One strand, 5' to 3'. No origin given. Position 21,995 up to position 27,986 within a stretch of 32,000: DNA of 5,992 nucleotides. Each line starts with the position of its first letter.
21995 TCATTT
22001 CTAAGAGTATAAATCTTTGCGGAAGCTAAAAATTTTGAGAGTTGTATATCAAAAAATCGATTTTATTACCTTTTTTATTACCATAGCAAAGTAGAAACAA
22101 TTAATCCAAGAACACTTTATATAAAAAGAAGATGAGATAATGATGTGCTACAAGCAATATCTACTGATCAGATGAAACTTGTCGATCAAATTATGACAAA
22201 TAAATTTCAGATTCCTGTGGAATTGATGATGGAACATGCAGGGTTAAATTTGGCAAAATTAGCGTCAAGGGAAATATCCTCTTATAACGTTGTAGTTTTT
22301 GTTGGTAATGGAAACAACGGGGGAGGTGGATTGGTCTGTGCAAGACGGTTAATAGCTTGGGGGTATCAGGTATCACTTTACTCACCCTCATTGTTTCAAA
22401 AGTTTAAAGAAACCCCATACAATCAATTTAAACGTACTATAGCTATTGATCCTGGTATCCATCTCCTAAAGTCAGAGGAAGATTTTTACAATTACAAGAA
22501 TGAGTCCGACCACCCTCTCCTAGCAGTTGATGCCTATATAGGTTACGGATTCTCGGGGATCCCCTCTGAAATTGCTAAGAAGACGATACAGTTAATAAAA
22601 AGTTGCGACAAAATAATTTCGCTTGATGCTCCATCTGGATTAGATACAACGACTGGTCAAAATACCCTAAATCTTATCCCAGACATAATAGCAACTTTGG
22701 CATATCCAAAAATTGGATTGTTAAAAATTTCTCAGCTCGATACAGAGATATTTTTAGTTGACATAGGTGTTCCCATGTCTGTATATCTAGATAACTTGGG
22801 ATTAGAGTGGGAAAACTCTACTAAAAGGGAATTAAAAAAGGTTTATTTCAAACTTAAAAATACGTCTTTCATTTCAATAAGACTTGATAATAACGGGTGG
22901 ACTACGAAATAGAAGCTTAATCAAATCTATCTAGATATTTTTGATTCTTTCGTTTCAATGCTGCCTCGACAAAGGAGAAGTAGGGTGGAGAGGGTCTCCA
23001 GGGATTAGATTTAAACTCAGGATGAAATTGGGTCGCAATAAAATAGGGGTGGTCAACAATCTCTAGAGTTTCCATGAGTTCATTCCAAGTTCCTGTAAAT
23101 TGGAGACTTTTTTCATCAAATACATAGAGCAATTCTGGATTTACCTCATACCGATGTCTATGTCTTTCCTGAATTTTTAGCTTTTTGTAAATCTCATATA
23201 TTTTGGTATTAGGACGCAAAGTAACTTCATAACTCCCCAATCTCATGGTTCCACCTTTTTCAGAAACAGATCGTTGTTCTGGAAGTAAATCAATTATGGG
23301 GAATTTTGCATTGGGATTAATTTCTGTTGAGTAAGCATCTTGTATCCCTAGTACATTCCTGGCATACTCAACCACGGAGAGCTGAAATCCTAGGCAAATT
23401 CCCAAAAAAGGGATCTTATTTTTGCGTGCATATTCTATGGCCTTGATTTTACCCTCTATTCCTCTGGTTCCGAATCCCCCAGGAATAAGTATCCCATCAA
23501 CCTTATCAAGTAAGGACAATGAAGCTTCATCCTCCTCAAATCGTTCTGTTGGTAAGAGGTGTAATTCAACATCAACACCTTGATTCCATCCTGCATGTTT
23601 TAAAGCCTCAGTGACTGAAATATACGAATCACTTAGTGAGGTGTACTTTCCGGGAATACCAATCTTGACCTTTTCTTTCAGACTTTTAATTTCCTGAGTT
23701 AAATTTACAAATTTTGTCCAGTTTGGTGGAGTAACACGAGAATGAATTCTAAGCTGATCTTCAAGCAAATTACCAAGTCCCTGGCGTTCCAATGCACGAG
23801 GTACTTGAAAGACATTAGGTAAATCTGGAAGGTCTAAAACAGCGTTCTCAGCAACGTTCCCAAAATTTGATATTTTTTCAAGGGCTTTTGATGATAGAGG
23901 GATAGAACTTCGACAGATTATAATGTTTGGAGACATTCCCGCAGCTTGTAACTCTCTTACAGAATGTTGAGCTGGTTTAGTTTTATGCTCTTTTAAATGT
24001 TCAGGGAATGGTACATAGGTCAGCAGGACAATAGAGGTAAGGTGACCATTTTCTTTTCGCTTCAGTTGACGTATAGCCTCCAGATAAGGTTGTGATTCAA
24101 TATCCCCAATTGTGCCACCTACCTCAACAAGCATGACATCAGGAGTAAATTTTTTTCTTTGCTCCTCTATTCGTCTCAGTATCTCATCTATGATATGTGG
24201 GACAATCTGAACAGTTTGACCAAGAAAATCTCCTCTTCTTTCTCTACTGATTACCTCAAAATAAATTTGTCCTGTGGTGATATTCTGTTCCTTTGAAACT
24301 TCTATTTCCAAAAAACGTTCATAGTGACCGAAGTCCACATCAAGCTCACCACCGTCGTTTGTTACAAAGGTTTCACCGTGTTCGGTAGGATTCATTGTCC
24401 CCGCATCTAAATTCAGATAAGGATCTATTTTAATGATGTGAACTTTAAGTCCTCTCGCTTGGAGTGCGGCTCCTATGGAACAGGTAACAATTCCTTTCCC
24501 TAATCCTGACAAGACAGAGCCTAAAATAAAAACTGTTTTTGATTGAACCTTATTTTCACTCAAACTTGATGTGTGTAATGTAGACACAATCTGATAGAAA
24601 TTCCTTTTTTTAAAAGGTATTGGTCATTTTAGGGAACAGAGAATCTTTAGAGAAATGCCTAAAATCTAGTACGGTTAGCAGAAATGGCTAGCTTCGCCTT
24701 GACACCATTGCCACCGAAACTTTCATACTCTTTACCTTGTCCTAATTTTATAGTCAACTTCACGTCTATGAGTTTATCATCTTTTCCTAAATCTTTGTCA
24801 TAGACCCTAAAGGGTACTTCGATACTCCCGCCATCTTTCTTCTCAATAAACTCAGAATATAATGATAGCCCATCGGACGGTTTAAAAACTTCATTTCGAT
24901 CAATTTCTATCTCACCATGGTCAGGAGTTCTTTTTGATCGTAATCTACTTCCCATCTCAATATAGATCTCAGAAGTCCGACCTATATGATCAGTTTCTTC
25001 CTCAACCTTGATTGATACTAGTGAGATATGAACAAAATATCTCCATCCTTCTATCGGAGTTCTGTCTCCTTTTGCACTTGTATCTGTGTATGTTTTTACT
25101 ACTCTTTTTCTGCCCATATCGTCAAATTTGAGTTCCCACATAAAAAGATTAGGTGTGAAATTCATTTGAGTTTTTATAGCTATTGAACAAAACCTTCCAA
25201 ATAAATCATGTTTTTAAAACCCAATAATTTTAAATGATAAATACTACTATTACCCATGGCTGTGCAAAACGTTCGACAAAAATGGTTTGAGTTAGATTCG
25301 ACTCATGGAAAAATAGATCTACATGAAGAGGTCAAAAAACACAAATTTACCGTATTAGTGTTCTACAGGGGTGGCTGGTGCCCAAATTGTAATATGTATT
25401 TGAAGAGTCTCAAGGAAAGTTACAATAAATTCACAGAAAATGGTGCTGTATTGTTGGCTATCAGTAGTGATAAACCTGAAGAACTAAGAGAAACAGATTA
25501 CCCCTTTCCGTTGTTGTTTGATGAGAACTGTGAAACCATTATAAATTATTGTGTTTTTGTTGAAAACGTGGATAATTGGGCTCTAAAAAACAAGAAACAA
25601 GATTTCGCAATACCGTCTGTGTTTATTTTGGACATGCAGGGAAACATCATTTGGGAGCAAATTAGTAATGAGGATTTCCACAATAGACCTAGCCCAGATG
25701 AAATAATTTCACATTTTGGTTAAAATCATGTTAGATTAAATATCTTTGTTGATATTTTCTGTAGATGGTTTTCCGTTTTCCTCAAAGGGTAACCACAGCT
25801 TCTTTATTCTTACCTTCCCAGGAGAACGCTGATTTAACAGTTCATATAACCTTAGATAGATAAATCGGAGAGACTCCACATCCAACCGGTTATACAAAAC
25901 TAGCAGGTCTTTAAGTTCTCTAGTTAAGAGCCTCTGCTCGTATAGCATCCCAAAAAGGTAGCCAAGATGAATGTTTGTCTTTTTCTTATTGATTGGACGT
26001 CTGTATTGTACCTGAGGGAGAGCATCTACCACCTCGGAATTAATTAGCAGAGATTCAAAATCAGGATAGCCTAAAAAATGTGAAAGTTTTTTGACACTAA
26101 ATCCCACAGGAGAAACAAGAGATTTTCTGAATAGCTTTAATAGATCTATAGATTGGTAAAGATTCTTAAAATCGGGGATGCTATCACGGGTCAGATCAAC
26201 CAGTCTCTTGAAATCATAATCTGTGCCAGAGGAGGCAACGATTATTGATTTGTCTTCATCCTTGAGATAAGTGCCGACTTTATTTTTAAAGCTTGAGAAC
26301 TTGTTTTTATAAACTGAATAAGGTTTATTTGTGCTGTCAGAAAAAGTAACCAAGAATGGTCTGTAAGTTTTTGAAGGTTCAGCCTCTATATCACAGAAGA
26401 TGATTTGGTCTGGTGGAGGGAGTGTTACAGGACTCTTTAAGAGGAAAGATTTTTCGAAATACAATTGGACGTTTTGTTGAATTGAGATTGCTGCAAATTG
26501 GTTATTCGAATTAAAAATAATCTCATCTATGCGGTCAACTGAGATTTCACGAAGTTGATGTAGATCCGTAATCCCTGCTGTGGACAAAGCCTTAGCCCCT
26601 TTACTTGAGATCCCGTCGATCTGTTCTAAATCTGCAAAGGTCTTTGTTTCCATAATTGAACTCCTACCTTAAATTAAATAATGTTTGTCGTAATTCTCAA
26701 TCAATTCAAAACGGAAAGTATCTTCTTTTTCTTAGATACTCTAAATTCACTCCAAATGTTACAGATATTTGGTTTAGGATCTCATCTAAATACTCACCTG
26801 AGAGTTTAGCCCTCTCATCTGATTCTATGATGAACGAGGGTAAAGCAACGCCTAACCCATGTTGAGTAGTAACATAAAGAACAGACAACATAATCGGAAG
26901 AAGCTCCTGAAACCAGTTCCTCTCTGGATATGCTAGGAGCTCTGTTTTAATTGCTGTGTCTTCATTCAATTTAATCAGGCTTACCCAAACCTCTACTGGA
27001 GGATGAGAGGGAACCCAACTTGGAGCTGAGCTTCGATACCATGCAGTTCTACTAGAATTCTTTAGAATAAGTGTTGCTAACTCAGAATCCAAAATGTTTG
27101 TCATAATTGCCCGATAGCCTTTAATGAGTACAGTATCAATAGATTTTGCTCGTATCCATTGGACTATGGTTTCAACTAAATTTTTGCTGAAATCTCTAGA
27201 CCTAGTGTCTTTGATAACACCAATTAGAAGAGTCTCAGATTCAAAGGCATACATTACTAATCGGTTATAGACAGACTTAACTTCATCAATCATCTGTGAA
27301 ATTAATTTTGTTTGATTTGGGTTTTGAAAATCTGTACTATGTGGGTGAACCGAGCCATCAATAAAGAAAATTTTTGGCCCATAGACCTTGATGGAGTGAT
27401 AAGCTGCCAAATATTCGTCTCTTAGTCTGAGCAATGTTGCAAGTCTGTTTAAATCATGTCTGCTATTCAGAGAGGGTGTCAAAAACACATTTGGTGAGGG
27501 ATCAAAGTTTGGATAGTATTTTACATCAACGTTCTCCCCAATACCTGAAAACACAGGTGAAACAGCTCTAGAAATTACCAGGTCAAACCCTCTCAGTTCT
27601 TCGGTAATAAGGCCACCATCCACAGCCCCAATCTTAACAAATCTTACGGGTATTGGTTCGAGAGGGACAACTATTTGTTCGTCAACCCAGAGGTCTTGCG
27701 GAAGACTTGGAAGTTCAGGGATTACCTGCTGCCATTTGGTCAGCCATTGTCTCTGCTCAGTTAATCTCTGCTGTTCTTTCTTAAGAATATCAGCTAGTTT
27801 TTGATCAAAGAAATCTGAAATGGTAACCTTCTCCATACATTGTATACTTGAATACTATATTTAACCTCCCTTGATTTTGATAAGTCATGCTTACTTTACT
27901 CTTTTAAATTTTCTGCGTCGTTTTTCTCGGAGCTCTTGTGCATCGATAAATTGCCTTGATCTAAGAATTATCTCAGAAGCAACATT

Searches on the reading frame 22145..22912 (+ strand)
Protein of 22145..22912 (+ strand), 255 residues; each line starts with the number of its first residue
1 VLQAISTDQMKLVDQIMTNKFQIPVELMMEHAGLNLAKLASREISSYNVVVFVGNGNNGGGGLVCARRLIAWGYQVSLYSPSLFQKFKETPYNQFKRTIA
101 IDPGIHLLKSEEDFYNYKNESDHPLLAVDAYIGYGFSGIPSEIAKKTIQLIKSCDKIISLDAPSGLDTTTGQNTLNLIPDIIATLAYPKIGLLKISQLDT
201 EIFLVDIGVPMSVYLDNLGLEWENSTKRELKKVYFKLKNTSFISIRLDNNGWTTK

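Call 6: search_protein_families(library=pfam, proteins=[window:22145-22912:+], max_evalue=0.01)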
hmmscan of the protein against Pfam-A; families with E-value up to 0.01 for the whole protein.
window:22145-22912:+ (255 aa): 1 family
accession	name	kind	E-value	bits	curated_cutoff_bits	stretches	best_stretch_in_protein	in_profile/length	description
PF03853.21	YjeF_N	-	8.8e-27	94.6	24.9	1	28-191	4-169/169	YjeF-related protein N-terminus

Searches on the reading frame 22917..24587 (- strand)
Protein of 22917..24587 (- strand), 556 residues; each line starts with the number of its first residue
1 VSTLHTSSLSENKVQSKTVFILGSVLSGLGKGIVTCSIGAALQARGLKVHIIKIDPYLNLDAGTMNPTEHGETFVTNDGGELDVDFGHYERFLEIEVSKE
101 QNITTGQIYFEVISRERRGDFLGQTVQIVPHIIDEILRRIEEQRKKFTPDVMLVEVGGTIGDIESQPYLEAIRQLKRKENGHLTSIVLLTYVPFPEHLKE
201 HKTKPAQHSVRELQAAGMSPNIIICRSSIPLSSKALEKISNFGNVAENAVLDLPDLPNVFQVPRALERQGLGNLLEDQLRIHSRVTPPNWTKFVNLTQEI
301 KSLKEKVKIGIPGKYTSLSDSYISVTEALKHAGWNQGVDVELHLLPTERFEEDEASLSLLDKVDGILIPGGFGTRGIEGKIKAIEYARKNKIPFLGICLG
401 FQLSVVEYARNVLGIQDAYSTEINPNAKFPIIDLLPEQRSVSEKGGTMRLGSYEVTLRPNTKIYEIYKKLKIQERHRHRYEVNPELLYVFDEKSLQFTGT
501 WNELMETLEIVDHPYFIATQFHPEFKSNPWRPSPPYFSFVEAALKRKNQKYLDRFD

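Call 6: search_protein_families(library=pfam, proteins=[window:22917-24587:-], max_evalue=0.01)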
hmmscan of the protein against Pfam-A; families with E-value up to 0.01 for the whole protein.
window:22917-24587:- (556 aa): 4 families
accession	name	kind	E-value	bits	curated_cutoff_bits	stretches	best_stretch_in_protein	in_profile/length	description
PF06418.20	CTP_synth_N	-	1.7e-108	362.4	26.1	1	17-281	1-265/265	CTP synthase N-terminus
PF00117.34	GATase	-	3.4e-37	128.4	22.8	1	318-540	2-188/190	Glutamine amidotransferase class-I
PF07722.19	Peptidase_C26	-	5.1e-07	30.1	20.5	1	381-524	95-219/219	Peptidase C26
PF01656.29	CbiA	-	3.8e-05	24.1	25.4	1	27-196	8-54/125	CobQ/CobB/MinD/ParA nucleotide binding domain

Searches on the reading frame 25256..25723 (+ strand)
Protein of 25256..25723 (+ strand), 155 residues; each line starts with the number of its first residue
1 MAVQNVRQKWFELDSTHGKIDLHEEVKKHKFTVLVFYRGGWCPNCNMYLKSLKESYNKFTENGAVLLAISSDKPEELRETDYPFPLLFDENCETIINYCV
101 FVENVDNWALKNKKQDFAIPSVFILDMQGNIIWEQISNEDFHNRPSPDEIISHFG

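Call 33: search_protein_families(library=pfam, proteins=[window:25256-25723:+], max_evalue=0.001)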
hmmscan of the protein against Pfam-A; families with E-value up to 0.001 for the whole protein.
window:25256-25723:+ (155 aa): 3 families
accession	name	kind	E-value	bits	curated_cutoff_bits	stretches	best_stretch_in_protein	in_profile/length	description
PF00578.27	AhpC-TSA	-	3.5e-21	75.8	26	1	11-133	8-123/124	AhpC/TSA family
PF08534.16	Redoxin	-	9.7e-12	45.3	26.6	1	16-140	17-137/148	Redoxin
PF13905.12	Thioredoxin_8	-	3.2e-08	34.2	27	1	32-131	3-94/94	Thioredoxin-like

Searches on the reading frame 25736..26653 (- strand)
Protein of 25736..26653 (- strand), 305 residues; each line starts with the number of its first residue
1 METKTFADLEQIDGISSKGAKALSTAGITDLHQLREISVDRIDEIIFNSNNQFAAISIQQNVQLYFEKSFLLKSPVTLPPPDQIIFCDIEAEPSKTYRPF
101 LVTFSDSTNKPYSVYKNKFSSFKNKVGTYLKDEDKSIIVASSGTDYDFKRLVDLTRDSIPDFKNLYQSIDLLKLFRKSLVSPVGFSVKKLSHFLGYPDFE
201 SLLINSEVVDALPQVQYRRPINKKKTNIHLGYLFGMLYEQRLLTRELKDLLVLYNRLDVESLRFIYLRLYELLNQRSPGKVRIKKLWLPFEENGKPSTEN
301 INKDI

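Call 33: search_protein_families(library=pfam, proteins=[window:25736-26653:-], max_evalue=0.001)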
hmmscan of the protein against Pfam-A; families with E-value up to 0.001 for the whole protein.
window:25736-26653:- (305 aa): 1 family
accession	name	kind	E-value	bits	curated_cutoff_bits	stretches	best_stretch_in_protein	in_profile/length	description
PF13482.12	RNase_H_2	-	6.7e-05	23.3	22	0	85-196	1-115/165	RNase_H superfamily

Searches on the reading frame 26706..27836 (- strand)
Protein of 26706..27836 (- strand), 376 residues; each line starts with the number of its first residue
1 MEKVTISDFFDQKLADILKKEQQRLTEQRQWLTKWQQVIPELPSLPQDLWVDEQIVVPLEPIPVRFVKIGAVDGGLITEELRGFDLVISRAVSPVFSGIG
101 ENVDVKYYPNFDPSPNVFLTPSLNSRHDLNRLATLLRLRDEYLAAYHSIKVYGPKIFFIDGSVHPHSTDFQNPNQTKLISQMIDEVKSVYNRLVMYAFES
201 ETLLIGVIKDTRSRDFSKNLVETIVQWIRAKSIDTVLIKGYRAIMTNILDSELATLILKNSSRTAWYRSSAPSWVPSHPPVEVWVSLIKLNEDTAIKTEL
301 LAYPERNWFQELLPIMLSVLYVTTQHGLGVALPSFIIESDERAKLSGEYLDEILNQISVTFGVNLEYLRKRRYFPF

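Call 33: search_protein_families(library=pfam, proteins=[window:26706-27836:-], max_evalue=0.001)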
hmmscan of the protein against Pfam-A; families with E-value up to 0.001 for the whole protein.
window:26706-27836:- (376 aa): 1 family
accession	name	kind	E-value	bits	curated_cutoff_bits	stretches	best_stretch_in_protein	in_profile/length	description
PF09376.16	NurA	-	6.9e-12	45.8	21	1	68-250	2-183/254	NurA domain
